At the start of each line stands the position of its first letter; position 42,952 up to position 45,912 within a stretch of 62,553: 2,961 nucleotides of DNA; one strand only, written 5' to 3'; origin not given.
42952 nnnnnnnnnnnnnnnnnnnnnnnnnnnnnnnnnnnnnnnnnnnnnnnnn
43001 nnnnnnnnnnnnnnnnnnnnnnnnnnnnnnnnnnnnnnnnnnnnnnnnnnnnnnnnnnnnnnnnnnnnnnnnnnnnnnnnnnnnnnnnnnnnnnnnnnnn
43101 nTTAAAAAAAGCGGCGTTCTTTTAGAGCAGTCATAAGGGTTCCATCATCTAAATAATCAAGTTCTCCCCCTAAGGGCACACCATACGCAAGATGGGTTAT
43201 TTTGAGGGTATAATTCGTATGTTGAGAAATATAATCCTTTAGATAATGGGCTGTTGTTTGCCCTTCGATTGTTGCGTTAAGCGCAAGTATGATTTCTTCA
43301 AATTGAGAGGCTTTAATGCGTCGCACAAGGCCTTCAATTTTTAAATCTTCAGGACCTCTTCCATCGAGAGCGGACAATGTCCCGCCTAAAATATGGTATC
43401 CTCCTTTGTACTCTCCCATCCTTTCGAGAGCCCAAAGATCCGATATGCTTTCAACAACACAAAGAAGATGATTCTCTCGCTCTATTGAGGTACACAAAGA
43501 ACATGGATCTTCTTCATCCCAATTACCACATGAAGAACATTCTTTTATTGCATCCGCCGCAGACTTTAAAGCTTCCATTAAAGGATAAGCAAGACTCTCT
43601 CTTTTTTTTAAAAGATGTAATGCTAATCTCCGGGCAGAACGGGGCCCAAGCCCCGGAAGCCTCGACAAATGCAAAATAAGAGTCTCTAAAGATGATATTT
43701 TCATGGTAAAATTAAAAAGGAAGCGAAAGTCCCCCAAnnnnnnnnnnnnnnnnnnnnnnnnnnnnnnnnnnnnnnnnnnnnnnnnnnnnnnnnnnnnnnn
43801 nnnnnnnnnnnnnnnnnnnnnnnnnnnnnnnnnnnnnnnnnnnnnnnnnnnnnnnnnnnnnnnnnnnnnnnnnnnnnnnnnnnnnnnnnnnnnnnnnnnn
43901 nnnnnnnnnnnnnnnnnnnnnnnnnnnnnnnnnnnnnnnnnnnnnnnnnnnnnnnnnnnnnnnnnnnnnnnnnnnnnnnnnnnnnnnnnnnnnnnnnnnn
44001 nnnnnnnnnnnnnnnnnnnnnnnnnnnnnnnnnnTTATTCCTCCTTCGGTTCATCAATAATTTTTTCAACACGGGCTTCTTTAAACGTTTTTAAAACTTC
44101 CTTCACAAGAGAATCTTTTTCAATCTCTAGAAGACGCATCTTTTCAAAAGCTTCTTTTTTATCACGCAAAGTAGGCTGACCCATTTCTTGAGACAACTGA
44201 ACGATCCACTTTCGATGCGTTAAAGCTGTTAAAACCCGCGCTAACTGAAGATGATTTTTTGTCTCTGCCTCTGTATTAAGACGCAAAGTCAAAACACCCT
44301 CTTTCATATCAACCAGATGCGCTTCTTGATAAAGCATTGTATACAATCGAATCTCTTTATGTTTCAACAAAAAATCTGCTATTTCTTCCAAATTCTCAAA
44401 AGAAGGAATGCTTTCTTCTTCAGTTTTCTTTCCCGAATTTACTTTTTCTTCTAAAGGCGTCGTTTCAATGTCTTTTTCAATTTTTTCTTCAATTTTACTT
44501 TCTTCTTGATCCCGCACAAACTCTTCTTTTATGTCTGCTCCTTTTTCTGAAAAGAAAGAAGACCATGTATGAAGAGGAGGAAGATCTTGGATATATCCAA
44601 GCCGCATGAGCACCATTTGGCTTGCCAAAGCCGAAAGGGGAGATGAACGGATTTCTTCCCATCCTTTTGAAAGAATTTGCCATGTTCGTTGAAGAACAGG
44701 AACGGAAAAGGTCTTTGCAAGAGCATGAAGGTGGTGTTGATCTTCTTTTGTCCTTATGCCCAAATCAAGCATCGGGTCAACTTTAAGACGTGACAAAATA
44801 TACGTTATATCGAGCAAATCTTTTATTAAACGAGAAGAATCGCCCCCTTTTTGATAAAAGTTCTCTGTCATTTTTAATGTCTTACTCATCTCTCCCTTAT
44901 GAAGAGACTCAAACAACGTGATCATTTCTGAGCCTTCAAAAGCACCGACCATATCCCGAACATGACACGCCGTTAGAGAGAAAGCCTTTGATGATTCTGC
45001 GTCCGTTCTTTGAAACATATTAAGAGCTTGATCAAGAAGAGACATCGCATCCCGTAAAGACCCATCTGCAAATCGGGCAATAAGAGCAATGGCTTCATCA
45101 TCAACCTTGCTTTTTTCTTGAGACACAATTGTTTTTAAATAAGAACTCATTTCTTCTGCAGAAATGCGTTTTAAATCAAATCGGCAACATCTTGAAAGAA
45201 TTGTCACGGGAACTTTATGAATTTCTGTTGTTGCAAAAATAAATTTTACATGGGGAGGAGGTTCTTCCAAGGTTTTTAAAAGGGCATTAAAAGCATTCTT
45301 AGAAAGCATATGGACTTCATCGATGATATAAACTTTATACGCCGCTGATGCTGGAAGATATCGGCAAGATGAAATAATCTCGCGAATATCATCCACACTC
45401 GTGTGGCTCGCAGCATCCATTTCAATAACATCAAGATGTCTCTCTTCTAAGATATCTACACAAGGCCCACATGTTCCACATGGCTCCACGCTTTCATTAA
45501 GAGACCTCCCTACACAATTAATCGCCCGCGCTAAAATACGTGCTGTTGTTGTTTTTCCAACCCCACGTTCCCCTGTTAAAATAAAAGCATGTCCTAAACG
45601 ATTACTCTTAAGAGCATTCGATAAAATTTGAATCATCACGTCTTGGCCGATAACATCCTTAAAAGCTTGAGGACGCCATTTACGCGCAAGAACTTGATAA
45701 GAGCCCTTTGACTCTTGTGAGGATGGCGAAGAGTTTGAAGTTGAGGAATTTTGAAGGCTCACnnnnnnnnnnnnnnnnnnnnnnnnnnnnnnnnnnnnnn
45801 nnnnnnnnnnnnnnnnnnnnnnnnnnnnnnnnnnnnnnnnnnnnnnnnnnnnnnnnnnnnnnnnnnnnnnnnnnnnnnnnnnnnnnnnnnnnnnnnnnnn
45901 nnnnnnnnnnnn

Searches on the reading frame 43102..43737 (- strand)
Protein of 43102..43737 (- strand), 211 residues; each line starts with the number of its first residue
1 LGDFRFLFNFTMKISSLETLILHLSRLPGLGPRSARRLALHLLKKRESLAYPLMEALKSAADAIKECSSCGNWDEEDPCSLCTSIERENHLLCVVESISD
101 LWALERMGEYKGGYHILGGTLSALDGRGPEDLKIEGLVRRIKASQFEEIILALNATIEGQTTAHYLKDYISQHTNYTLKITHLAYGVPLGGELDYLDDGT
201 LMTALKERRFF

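Call 38: search_protein_families(library=pfam, max_evalue=0.0001, proteins=[window:43102-43737:-])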
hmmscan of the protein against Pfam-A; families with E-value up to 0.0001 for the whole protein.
window:43102-43737:- (211 aa): 5 families
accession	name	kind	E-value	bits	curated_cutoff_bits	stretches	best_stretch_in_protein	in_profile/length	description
PF13662.12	Toprim_4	-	1.4e-22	80.1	25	1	92-183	3-84/85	Toprim domain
PF21176.3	RecR_HhH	-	9.5e-13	48.2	27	1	17-60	1-44/45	RecR, helix-hairpin-helix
PF21175.2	RecR_C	-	5.9e-10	38.8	22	1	186-209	1-24/24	RecR, C-terminal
PF01751.28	Toprim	-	2.3e-08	34.5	23.1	1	92-180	2-93/96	Toprim domain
PF02132.21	RecR_ZnF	-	4.2e-07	30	22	1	64-84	1-21/21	RecR, Cys4-zinc finger domain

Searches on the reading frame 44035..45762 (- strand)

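Call 38: search_protein_families(library=pfam, max_evalue=0.0001, proteins=[window:44035-45762:-])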
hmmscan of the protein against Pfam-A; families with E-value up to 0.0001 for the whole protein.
window:44035-45762:- (575 aa): 10 families
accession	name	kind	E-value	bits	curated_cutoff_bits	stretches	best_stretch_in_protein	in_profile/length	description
PF13177.12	DNA_pol3_delta2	-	1.9e-39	135.7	27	1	40-200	2-160/161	DNA polymerase III, delta subunit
PF12169.13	DNA_pol3_gamma3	-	3.9e-28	98.4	24.4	1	264-396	2-135/143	DNA polymerase III subunits gamma and tau domain III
PF12362.13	DUF3646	-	4.8e-22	78.8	30.2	1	456-568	2-114/114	DNA polymerase III gamma and tau subunits C terminal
PF22608.2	DNAX_ATPase_lid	-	4.5e-15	55.6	27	1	206-249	3-46/49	DNA polymerase III clamp loader subunit, ATPase lid domain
PF00004.35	AAA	-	6.9e-11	43.1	21.2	1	61-193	2-124/131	ATPase family associated with various cellular activities (AAA)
PF13401.12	AAA_22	-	2.3e-08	34.8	27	1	60-178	8-122/130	AAA domain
PF07728.20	AAA_5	-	1.2e-06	29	22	1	60-167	2-92/139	AAA domain (dynein-related subfamily)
PF13191.12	AAA_16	-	1.3e-05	26.2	32.6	1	38-128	3-96/167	AAA ATPase domain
PF05496.18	RuvB_N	-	1.6e-05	25.2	27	0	30-83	2-59/159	Holliday junction DNA helicase RuvB P-loop domain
PF13604.12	AAA_30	-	2.8e-05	24.4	27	1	59-167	20-114/191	AAA domain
